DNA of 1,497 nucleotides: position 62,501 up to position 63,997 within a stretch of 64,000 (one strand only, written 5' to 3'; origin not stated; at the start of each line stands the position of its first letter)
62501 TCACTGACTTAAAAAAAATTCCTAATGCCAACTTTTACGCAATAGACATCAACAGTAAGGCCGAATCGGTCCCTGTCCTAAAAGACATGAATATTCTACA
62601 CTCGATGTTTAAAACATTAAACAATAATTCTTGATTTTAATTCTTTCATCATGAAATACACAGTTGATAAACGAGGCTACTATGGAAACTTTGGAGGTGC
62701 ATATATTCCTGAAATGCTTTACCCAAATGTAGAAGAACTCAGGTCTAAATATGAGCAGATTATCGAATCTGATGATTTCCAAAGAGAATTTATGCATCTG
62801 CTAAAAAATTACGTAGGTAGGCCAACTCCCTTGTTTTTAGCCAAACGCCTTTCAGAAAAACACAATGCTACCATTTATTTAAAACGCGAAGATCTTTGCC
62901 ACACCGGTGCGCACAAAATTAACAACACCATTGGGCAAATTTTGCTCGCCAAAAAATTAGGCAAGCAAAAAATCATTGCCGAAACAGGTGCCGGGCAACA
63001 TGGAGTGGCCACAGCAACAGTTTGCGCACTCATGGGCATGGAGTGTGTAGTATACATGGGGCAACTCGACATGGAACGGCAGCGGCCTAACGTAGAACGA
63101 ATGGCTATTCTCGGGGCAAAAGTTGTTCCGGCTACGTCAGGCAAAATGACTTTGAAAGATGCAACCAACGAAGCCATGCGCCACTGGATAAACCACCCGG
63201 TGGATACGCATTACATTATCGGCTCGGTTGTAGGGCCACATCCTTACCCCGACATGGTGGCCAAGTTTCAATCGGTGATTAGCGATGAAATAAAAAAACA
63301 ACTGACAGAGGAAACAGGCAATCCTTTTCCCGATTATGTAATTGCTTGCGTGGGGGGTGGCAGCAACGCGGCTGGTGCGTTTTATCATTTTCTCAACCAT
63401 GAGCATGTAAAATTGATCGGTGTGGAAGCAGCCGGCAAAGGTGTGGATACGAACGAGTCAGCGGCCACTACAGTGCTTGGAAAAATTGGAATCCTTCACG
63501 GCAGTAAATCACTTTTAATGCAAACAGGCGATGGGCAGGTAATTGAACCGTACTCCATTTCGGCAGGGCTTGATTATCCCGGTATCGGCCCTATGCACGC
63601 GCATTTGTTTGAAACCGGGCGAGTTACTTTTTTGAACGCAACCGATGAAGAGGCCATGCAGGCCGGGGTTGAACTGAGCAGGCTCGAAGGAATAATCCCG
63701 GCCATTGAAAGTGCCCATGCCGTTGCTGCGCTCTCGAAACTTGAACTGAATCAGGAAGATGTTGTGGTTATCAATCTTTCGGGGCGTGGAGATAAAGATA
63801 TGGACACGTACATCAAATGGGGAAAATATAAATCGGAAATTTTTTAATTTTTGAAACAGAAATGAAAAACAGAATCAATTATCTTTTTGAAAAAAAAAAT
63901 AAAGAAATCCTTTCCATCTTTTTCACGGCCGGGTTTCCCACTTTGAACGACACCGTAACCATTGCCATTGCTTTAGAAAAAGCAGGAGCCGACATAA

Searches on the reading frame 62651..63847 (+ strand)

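Call 39: search_protein_families(library=pfam, proteins=[window:62651-63847:+], max_evalue=0.001)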
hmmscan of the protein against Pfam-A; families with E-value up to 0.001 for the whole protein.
window:62651-63847:+ (398 aa): 1 family
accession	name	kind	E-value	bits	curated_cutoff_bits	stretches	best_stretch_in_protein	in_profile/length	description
PF00291.31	PALP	-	3.3e-44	151.8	35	1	56-378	5-295/295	Pyridoxal-phosphate dependent enzyme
